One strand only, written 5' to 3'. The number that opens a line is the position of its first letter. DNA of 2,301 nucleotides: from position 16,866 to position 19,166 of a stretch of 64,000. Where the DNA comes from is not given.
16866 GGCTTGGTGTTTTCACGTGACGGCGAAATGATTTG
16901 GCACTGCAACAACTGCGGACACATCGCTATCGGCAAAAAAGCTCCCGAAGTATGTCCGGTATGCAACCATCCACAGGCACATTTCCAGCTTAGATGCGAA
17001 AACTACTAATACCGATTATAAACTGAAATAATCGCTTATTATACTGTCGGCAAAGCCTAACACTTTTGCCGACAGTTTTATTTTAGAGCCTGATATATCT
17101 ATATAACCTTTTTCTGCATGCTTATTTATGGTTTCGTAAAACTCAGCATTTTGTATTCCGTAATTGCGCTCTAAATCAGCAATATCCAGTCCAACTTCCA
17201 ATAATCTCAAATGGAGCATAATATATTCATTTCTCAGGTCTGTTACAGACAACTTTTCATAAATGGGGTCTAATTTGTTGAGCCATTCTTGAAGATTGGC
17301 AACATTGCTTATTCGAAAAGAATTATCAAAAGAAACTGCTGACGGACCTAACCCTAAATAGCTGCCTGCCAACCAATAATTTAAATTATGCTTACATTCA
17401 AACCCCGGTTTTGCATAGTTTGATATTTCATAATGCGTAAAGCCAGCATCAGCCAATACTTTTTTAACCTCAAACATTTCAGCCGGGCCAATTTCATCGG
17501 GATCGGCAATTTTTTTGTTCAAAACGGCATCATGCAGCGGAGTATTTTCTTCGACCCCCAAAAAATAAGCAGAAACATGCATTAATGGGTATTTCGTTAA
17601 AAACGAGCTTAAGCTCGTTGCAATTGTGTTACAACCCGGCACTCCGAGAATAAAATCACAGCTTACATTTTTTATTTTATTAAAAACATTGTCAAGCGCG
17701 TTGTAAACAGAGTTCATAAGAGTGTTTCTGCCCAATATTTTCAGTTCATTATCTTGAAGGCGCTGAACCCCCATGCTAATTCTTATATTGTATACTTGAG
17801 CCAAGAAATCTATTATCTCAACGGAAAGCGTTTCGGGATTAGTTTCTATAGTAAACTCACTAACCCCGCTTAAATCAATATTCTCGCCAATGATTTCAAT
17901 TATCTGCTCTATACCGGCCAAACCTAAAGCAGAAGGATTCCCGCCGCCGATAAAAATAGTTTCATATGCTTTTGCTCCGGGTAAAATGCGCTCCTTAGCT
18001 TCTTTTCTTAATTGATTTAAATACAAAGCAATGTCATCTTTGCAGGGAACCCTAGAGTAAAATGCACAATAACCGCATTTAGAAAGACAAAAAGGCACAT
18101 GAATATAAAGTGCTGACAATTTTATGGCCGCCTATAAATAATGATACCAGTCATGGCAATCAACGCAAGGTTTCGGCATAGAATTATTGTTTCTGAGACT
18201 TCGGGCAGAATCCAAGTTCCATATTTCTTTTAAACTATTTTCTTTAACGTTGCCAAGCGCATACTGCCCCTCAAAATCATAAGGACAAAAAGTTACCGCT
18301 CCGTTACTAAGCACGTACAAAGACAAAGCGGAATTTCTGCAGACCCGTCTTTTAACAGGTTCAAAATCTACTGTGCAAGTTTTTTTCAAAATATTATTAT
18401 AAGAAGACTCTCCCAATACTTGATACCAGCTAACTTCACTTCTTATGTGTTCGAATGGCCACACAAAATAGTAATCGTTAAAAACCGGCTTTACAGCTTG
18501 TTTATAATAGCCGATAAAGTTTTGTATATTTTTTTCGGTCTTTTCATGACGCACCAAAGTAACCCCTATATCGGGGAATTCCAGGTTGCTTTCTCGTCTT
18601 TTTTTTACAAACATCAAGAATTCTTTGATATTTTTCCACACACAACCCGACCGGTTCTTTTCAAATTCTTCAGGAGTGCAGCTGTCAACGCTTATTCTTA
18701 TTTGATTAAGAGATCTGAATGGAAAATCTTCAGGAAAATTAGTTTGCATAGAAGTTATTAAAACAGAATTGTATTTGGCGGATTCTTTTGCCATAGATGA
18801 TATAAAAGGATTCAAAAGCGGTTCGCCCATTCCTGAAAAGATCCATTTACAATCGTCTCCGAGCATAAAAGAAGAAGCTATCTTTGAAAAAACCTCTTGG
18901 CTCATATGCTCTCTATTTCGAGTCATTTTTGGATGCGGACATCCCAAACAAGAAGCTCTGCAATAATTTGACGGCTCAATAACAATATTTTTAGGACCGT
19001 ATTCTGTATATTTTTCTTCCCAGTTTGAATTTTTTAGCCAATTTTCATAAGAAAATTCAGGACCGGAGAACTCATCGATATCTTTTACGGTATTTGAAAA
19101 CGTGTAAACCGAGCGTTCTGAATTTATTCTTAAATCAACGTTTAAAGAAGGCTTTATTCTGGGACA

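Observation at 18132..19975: Cys-free YjfB-like 65-aa peptide translationally coupled to a nucleotidyltransferase-like / radical SAM / SPASM fusion enzyme at the tail of the late flagellar operon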

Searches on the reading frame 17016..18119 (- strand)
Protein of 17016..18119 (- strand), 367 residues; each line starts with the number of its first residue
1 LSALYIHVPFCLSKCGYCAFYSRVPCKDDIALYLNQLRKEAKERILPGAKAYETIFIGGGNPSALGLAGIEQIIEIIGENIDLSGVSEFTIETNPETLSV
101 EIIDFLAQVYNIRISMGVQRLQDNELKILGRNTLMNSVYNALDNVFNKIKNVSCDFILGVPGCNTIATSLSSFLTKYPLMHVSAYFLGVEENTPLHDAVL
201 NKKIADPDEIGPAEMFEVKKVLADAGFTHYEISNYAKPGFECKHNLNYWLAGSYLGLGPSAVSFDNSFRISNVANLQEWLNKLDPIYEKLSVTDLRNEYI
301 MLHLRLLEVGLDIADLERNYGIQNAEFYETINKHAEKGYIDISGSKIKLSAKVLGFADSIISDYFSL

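Call 3: search_protein_families(library=pfam, proteins=[window:17016-18119:-], max_evalue=1)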
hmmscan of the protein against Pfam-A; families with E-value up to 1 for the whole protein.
window:17016-18119:- (367 aa): 3 families
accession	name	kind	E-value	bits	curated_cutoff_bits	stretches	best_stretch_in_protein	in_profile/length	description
PF04055.27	Radical_SAM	-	2.7e-18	67.1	29.5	1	5-162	1-153/166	Radical SAM superfamily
PF06969.22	HemN_C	-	7.3e-06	26.4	24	1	290-351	1-62/67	HemN C-terminal domain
PF14846.11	DUF4485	-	0.24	11.8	24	1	276-305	28-57/83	Domain of unknown function (DUF4485)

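Call 4: search_protein_families(library=ncbifam, proteins=[window:17016-18119:-], max_evalue=1)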
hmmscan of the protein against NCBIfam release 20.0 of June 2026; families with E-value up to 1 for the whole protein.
window:17016-18119:- (367 aa): 28 families (the best 25 are shown)
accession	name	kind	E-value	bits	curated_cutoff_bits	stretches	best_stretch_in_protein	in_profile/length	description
TIGR00539.1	hemN_rel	equivalog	7.4e-65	219.4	205.4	1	3-340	2-344/361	radical SAM family heme chaperone HemW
NF005133.0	PRK06582.1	equivalog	2.2e-49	168.5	597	1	3-360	13-384/390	coproporphyrinogen III oxidase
NF004567.0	PRK05904.1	equivalog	3.6e-43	148.1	355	1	3-315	8-312/353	coproporphyrinogen III oxidase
NF006067.1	PRK08208.1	equivalog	5.8e-42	144.1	380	1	3-366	37-416/427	STM4012 family radical SAM protein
TIGR04107.1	rSAM_HutW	equivalog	1e-30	107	400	1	3-316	41-361/419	heme anaerobic degradation radical SAM methyltransferase ChuW/HutW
TIGR03994.1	rSAM_HemZ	equivalog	4.8e-29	101.7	321.4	1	3-164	86-252/401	coproporphyrinogen dehydrogenase HemZ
TIGR00538.1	hemN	equivalog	2.4e-22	79.4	324.95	2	3-164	51-216/454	oxygen-independent coproporphyrinogen III oxidase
NF006064.0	PRK08207.2-2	equivalog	3.2e-22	79.2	504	1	3-189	146-340/465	coproporphyrinogen III oxidase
NF006065.0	PRK08207.2-4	equivalog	5.8e-20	71.7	922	1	3-163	170-341/484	coproporphyrinogen III oxidase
NF006060.0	PRK08207.1-3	equivalog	8.3e-20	71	653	1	3-224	151-382/477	coproporphyrinogen III oxidase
NF006385.0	PRK08629.1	equivalog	3.8e-19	68.8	355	1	4-284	55-328/439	coproporphyrinogen III oxidase family protein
TIGR04419.1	no_iron_rSAM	equivalog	5.4e-19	68.9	300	1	68-332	58-329/378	HemN-related non-iron pseudo-SAM protein PsgB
NF006063.0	PRK08207.2-1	equivalog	9.1e-16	57.5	1074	1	3-160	194-358/518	coproporphyrinogen III oxidase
NF006061.0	PRK08207.1-4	equivalog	6.1e-14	51.7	702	1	4-164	176-344/501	coproporphyrinogen III oxidase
NF006066.0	PRK08207.2-5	equivalog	2.5e-13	49.5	1117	1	3-163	192-359/518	coproporphyrinogen III oxidase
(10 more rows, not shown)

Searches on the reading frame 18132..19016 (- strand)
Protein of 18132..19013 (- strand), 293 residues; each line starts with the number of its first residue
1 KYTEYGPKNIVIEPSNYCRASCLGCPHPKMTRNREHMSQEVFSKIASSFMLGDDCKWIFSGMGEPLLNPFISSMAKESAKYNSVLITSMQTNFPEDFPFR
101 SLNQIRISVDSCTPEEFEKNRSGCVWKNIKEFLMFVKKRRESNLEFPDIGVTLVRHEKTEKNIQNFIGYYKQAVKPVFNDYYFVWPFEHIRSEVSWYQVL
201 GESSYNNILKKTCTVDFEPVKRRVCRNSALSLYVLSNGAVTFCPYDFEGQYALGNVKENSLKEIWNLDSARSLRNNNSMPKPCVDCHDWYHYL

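Call 48: search_solved_structures(query=window:18132-19013:-, max_evalue=1, show_alignments=4)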
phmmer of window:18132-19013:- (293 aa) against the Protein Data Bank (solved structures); distinct sequences matched with E-value up to 1: 3.
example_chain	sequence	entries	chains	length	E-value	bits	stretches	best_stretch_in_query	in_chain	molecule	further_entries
4m7t_A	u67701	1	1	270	0.11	14.8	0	236-275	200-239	BtrN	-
4m7s_A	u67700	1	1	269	0.11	14.8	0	236-275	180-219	BtrN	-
8hit_A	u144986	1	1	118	0.39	13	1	177-251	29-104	JS007-VH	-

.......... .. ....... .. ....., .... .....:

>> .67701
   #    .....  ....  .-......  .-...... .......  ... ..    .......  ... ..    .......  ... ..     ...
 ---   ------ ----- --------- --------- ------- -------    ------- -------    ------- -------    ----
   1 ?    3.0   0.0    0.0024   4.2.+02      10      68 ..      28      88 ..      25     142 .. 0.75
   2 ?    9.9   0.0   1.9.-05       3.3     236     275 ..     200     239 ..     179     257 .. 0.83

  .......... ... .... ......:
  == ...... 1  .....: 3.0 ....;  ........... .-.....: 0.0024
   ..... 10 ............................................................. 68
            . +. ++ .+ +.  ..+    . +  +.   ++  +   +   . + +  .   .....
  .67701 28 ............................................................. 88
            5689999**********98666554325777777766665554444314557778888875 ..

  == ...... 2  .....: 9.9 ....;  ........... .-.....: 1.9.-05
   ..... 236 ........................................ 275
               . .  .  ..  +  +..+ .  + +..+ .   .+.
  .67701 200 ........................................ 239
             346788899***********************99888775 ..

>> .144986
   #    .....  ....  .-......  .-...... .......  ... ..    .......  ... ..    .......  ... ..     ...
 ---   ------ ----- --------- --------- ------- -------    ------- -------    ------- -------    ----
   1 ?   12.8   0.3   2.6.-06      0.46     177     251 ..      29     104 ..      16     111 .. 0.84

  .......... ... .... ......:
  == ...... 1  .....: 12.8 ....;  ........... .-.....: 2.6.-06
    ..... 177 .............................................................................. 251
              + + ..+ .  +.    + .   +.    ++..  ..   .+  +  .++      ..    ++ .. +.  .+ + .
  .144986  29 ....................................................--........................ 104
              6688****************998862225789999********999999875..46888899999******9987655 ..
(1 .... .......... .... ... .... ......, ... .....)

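Call 79: search_solved_structures(query=A6, max_evalue=0.01, show_alignments=3)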
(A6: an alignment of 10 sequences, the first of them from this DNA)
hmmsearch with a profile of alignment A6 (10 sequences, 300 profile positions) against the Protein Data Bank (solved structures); distinct sequences matched with E-value up to 0.01: 12.
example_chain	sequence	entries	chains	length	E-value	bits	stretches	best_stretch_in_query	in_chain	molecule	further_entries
4m7t_A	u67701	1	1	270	4.6e-15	58.8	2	235-295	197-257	BtrN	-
4m7s_A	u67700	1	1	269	6.3e-15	58.3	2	235-295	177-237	BtrN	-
4k37_A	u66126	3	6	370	8.9e-07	31.6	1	232-297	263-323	Anaerobic sulfatase-maturating enzyme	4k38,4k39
4k36_A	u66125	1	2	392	1.4e-06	30.9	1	232-297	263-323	Anaerobic sulfatase-maturating enzyme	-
8hzv_A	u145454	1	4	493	0.0005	22.5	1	7-146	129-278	Radical S-Adenosyl-L-methionine Enzyme DesII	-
8hzy_A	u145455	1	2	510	0.00054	22.4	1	7-146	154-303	DesII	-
7vob_C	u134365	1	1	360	0.0015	21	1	17-122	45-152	Cytosylglucuronate decarboxylase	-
7voc_C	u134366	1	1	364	0.0015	21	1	17-122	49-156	Cytosylglucuronate decarboxylase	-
8ai3_A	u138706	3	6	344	0.0025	20.2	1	9-82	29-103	Putative peptide biosynthesis protein YydG | Radical SAM core domain-containing protein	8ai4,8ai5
8ai1_A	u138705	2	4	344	0.0026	20.2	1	9-82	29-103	Putative peptide biosynthesis protein YydG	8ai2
8ai6_A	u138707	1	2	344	0.0026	20.2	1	9-82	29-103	Putative peptide biosynthesis protein YydG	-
7wzv_A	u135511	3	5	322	0.0059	19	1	7-110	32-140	4Fe-4S cluster-binding domain-containing protein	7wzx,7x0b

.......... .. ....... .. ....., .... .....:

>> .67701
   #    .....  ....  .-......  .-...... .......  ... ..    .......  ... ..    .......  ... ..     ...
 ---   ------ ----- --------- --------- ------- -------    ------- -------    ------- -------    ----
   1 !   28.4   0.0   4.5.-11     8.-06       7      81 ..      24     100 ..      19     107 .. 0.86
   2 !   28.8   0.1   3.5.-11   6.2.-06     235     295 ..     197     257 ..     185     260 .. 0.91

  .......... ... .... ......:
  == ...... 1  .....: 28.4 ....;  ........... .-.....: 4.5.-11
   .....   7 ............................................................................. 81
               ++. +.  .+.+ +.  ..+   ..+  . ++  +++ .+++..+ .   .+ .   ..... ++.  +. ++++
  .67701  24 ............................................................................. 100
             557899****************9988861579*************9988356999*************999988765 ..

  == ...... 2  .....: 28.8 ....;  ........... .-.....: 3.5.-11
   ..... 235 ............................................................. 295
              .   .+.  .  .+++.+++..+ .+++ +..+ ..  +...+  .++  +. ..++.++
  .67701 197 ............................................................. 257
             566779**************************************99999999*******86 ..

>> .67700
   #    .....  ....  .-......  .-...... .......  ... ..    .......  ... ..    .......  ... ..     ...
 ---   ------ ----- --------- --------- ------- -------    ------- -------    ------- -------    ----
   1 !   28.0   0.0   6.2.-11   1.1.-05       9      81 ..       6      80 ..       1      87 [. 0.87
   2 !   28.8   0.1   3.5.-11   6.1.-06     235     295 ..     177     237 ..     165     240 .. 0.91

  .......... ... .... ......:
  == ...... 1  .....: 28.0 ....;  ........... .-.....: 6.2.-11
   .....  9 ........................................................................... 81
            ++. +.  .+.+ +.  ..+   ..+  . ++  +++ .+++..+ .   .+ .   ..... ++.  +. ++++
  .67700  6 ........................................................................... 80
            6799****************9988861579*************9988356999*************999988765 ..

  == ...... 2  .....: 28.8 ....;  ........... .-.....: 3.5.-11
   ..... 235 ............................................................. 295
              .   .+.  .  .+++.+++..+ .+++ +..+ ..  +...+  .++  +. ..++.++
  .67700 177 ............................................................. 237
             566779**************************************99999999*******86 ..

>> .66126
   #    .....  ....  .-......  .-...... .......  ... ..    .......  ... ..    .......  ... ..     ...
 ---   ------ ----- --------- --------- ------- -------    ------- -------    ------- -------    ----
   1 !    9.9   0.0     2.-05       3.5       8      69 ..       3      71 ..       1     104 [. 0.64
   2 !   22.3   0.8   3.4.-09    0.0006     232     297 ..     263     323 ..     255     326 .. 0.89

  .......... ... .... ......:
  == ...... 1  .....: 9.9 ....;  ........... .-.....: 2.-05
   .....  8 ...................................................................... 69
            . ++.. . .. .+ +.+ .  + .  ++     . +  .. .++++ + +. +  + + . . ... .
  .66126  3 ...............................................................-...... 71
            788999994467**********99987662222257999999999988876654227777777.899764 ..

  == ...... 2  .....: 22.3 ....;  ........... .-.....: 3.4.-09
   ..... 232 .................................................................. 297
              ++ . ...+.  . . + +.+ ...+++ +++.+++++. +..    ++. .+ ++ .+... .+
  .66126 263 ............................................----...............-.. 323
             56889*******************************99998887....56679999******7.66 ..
